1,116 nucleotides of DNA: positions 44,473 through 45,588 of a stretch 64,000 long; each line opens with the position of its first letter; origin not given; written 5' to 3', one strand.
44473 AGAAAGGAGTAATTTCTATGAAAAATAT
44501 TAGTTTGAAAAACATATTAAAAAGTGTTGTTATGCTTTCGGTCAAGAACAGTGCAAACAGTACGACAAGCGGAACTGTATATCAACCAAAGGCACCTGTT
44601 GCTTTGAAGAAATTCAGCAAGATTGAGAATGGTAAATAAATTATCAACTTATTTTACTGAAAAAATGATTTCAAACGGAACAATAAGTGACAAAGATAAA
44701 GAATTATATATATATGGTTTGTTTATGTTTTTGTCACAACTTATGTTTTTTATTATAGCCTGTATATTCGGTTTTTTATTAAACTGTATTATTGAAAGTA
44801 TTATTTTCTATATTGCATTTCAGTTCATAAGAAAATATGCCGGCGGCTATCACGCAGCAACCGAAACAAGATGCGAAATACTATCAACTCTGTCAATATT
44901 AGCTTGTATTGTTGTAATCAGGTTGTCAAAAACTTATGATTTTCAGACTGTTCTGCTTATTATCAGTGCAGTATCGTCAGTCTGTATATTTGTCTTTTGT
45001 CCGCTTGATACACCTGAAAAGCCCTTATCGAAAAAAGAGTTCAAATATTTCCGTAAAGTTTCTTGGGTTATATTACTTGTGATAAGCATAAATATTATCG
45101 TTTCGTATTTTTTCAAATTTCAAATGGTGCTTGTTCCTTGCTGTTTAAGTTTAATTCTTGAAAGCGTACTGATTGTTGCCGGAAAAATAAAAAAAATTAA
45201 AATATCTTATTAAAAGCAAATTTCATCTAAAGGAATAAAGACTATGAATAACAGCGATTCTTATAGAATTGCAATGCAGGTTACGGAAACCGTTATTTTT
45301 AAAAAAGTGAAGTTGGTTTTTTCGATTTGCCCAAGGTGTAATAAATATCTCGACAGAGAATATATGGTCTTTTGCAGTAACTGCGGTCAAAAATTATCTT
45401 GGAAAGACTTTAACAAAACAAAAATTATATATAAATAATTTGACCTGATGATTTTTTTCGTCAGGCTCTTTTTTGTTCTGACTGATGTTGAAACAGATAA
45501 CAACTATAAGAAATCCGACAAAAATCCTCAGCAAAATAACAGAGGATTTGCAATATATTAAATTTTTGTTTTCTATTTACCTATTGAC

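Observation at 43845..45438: Atypical agr-like locus: peptide gene precedes and overlaps agrB, the candidate autoinducer lacks cysteine, and a zinc-ribbon miniprotein follows agrB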

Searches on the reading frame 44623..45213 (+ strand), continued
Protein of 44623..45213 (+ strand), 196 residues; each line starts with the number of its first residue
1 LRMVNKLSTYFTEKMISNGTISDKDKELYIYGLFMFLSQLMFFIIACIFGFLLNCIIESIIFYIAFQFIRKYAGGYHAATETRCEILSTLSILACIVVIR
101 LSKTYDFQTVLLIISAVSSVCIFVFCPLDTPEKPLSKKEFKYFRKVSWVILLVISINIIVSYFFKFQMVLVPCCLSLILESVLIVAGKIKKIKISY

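Call 33: get_annotated_region(hit=H6, flank=3000)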
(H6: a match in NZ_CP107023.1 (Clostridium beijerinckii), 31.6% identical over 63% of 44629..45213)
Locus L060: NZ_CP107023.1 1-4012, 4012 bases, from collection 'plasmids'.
description: Clostridium beijerinckii strain CloBei18h plasmid p1_circular, complete sequence
organism: Clostridium beijerinckii (NCBI taxid 1520)
taxonomy: Bacteria; Bacillota; Clostridia; Eubacteriales; Clostridiaceae; Clostridium; Clostridium beijerinckii
host: -; source: cell culture,cell pellet of fermenting cultures; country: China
typing (MOB-suite, as given by PLSDB): non-mobilizable
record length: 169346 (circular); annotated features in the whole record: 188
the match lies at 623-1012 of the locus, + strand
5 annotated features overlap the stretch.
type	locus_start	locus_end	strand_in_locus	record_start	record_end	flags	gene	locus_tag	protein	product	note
CDS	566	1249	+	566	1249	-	-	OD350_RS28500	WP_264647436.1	accessory gene regulator B family protein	-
CDS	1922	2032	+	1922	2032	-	-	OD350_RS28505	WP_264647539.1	cyclic lactone autoinducer peptide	-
CDS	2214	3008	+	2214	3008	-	-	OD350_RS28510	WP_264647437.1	hypothetical protein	-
CDS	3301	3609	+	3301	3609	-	-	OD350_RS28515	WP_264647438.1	hypothetical protein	-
CDS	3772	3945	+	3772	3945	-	-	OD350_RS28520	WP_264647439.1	hypothetical protein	-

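Call 45: search_solved_structures(query=window:44629-45213:+, max_evalue=1, show_alignments=1)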
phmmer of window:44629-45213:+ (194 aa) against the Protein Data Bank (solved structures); distinct sequences matched with E-value up to 1: 0.

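Call 49: search_protein_families(library=pfam, proteins=[L013:5584-5967:+, L013:6060-6245:+, L013:6456-6944:+, L046:6386-6913:+, L023:6205-6681:+, L017:2023-2565:+], max_evalue=0.01)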
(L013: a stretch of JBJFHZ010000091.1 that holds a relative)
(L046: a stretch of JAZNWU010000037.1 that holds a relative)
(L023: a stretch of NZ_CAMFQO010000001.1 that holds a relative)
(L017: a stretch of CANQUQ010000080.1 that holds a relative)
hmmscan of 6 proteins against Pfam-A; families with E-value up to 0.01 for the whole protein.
L013:5584-5967:+ (127 aa): 5 families
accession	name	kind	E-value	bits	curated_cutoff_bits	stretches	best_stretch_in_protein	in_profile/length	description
PF01381.28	HTH_3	-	2e-10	41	23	1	11-59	1-48/55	Helix-turn-helix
PF13560.12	HTH_31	-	2.5e-10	41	27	1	7-64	2-59/64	Helix-turn-helix domain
PF12844.13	HTH_19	-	1.1e-07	32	30.2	1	9-57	2-49/64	Helix-turn-helix domain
PF13413.12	HTH_25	-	0.00042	20.5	24.6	1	11-42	2-33/62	Helix-turn-helix domain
PF13443.12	HTH_26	-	0.006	17.3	22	0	11-57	2-48/63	Cro/C1-type HTH DNA-binding domain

L013:6060-6245:+ (61 aa): 3 families
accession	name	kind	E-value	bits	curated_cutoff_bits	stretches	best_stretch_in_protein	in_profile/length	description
PF13717.11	Zn_ribbon_4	-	7.8e-05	23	30.3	1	35-56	14-35/36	zinc-ribbon domain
PF13719.11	Zn_ribbon_5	-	0.0027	17.9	29.3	0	35-53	14-32/37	zinc-ribbon domain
PF23454.1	Zn_ribbon_Brz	-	0.0077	17.2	27.9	0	47-60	6-19/58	Transcriptional regulator Brz zinc beta ribbon domain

L013:6456-6944:+ (162 aa): 1 family
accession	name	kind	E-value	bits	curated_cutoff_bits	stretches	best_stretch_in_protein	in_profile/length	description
PF08281.18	Sigma70_r4_2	-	2.2e-05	24.5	25.7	1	106-156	3-53/54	Sigma-70, region 4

L046:6386-6913:+ (175 aa): 2 families
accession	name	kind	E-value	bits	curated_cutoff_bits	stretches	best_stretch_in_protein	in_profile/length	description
PF08281.18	Sigma70_r4_2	-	3.2e-05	23.9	25.7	1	100-149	4-54/54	Sigma-70, region 4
PF00196.25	GerE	-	0.00095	19.2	23.5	1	106-149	2-45/57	Bacterial regulatory proteins, luxR family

L023:6205-6681:+ (158 aa): 3 families
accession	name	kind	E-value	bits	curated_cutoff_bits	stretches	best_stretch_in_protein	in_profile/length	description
PF07638.17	Sigma70_ECF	-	7.9e-05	23.1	21.1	1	103-154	125-176/185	ECF sigma factor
PF08281.18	Sigma70_r4_2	-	0.00035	20.6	25.7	1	109-157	6-54/54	Sigma-70, region 4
PF04545.22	Sigma70_r4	-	0.0023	17.8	24.1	0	111-147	2-38/50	Sigma-70, region 4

L017:2023-2565:+ (180 aa): 0 families

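Call 61: search_protein_families(library=pfam, proteins=[L009:1-1962:-, L046:2-1936:-, L042:2-2053:-, L011:2-1957:-, L012:1-1899:-, L049:2-2038:-], max_evalue=0.001)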
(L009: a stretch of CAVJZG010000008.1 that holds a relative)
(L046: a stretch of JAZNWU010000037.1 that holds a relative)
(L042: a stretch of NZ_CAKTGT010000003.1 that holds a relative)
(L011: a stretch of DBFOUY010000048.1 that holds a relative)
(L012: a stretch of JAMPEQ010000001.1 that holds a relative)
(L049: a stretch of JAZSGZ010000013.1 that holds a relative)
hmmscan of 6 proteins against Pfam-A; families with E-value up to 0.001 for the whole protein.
L009:1-1962:- (654 aa): 1 family
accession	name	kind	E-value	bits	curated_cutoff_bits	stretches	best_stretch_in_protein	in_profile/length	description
PF05593.20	RHS_repeat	-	1.4e-08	35.3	22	1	503-534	1-32/38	RHS Repeat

L046:2-1936:- (645 aa): 0 families

L042:2-2053:- (684 aa): 4 families
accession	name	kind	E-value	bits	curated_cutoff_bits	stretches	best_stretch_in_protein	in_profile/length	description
PF00082.27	Peptidase_S8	-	1.2e-41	143.3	21.8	1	188-430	1-288/288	Subtilase family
PF13306.12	LRR_5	-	2.5e-18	66.6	27.7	1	562-682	3-123/127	BspA type Leucine rich repeat region (6 copies)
PF13290.12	CHB_HEX_C_1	-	4.2e-10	39.9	22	1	451-507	2-57/67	Chitobiase/beta-hexosaminidase C-terminal domain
PF13287.12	Fn3_assoc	-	4.5e-10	39.9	23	1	462-509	2-48/59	Fn3 associated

L011:2-1957:- (652 aa): 1 family
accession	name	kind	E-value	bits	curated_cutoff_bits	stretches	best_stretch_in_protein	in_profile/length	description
PF05593.20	RHS_repeat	-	3.1e-13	50.2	22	1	459-495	1-37/38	RHS Repeat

L012:1-1899:- (633 aa): 0 families

L049:2-2038:- (679 aa): 0 families

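Call 65: search_protein_families(library=phrogs, proteins=[L013:5584-5967:+, L013:6060-6245:+], max_evalue=0.01)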
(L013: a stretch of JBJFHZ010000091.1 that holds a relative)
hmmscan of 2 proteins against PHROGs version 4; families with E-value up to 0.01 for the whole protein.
L013:5584-5967:+ (127 aa): 8 families
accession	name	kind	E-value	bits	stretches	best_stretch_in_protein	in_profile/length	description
phrog_8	-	transcription regulation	1.2e-09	39.1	1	7-97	77-193/346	transcriptional regulator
phrog_3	-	transcription regulation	2.6e-09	38.3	1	5-83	87-160/430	transcriptional repressor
phrog_32768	-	unknown function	1.4e-05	25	1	4-110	7-112/446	-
phrog_2439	-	transcription regulation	5.7e-05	23.2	1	9-61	10-61/367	transcriptional regulator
phrog_2967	-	transcription regulation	0.0002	22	1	4-57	8-60/225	transcriptional regulator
phrog_11451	-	transcription regulation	0.00024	22.5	1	12-44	11-43/98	CI-like repressor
phrog_37705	-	unknown function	0.00048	20.9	1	25-69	25-70/278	-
phrog_5823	-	transcription regulation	0.00086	19.6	1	10-61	10-61/404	transcriptional regulator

L013:6060-6245:+ (61 aa): 2 families
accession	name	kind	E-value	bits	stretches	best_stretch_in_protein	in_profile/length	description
phrog_22543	-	unknown function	0.0041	18.5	0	9-32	82-105/105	-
phrog_5602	-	unknown function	0.0048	17.5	1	10-59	14-55/60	-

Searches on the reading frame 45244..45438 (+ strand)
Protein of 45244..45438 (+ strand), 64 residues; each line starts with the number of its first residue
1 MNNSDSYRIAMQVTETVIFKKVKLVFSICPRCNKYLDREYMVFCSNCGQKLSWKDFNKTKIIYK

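Call 3: search_protein_families(library=pfam, proteins=[window:45244-45438:+], max_evalue=1)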
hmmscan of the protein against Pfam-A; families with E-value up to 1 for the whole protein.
window:45244-45438:+ (64 aa): 17 families
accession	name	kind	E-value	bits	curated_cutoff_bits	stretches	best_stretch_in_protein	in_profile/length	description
PF13240.11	Zn_Ribbon_1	-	0.00038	20.6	25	1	29-51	2-23/23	zinc-ribbon domain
PF10080.14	FtrD-like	-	0.00053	20.5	26.3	1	21-58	29-68/101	Membrane iron-sulfur containing protein FtrD-like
PF12773.13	DZR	-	0.0012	19.4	27.3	1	29-51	15-34/45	Double zinc ribbon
PF13248.11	Zn_ribbon_3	-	0.0012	18.7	27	1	29-51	5-26/26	zinc-ribbon domain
PF23208.1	zf_C2H2_ZNF598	-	0.0022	18.5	27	0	44-58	8-22/34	ZNF598 C2H2 zinc finger domain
PF18439.7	zf_UBZ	-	0.0024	18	25.6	0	28-36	4-12/32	Ubiquitin-Binding Zinc Finger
PF08772.16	Zn_ribbon_NOB1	-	0.0049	17.4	24.9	1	20-50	2-32/72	Nin one binding (NOB1) Zn-ribbon like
PF14803.11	Zn_ribbon_Nudix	-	0.0082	16.5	25.6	1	43-54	2-13/34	Nudix N-terminal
PF08271.17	Zn_Ribbon_TF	-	0.0093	15.9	29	1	28-51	2-29/43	TFIIB zinc-binding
PF24460.1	DUF7575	-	0.0094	15.7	28.5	1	29-51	6-27/28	Domain of unknown function (DUF7575)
PF03367.19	Zn_ribbon_ZPR1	-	0.018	14.9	23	0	8-33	17-42/56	ZPR1 zinc-finger domain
PF07191.17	Zn_ribbon_6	-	0.028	14.9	25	1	28-52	18-40/67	Double zinc ribbon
PF18912.6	DZR_2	-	0.029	14.7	27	1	27-52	22-47/56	Double zinc ribbon domain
PF21326.4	KDM6_GATAL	-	0.039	14.3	27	1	34-52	28-45/59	KDM6, GATA-like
PF10601.15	zf-LITAF-like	-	0.04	14.5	23.8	0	19-38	49-68/70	LITAF-like zinc ribbon domain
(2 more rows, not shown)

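Call 4: search_protein_families(library=ncbifam, proteins=[window:45244-45438:+], max_evalue=1)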
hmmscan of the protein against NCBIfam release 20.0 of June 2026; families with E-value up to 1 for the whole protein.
window:45244-45438:+ (64 aa): 7 families
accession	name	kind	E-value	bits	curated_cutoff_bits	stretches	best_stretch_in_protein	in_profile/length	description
NF009030.0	PRK12366.1-1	equivalog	0.0043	15.5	1147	1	5-51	658-704/796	replication factor A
NF011303.0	PRK14715.1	equivalog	0.0069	13.4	1585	1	8-62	656-707/1627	DNA-directed DNA polymerase II large subunit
NF034126.3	PRK09521.1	equivalog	0.0093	15.8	90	1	23-50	141-169/180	exosome complex RNA-binding protein Csl4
NF009032.0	PRK12366.1-3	equivalog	0.023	13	773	1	16-49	526-560/651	replication factor A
NF041780.1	hetero_SS_HdrB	equivalog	0.034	13.5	450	1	2-59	217-274/304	ferredoxin:CoB-CoM heterodisulfide reductase subunit HdrB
NF009034.0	PRK12366.1-5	equivalog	0.08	11.3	789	1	13-49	513-551/642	replication factor A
TIGR01031.1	rpmF_bact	equivalog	0.34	11.2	22.6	0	21-41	35-55/56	50S ribosomal protein L32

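Call 23: find_homologous_proteins(query=window:45244-45435:+, max_evalue=0.01)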
Query seq(64 aa) (64 aa): 2 proteins with E <= 0.01 among 2 candidates.
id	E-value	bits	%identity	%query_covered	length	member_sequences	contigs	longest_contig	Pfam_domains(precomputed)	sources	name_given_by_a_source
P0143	4.2e-32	126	91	100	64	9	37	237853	-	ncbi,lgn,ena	-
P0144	6.2e-29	116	88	100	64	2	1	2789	-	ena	-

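Call 65: search_protein_families(library=phrogs, proteins=[window:45244-45435:+], max_evalue=0.01)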
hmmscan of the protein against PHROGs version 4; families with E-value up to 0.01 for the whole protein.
window:45244-45435:+ (64 aa): 4 families
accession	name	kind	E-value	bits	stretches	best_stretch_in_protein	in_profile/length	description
phrog_10714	-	unknown function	7.1e-07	30.4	1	23-57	70-105/109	-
phrog_27132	-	unknown function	0.00012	23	1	19-55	20-59/78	-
phrog_16351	-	DNA, RNA and nucleotide metabolism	0.00017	23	1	28-58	65-94/97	DNA binding protein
phrog_16376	-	unknown function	0.001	20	1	11-51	1-45/56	-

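Call 67: predict_structure(alignment_id=A6)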
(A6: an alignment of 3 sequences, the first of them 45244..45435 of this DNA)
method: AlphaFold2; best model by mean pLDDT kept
length: 64 residues; sequences in the alignment: 3
mean_pLDDT: 55.2   pTM: 0.33
mean pLDDT of the five models: 55.2, 55.2, 49.2, 48.6, 46.7
residues with pLDDT >= 90: 0; 70-90: 10; 50-70: 23; < 50: 31
segments of 3 or more residues with pLDDT < 50: 1-25, 59-64
pLDDT, mean of each block of 10 residues (from residue 1): 45 46 54 64 71 58 38
secondary structure, 60 per line:
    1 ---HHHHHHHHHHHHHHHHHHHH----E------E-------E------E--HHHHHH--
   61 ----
elements in order: H4-23 H53-58
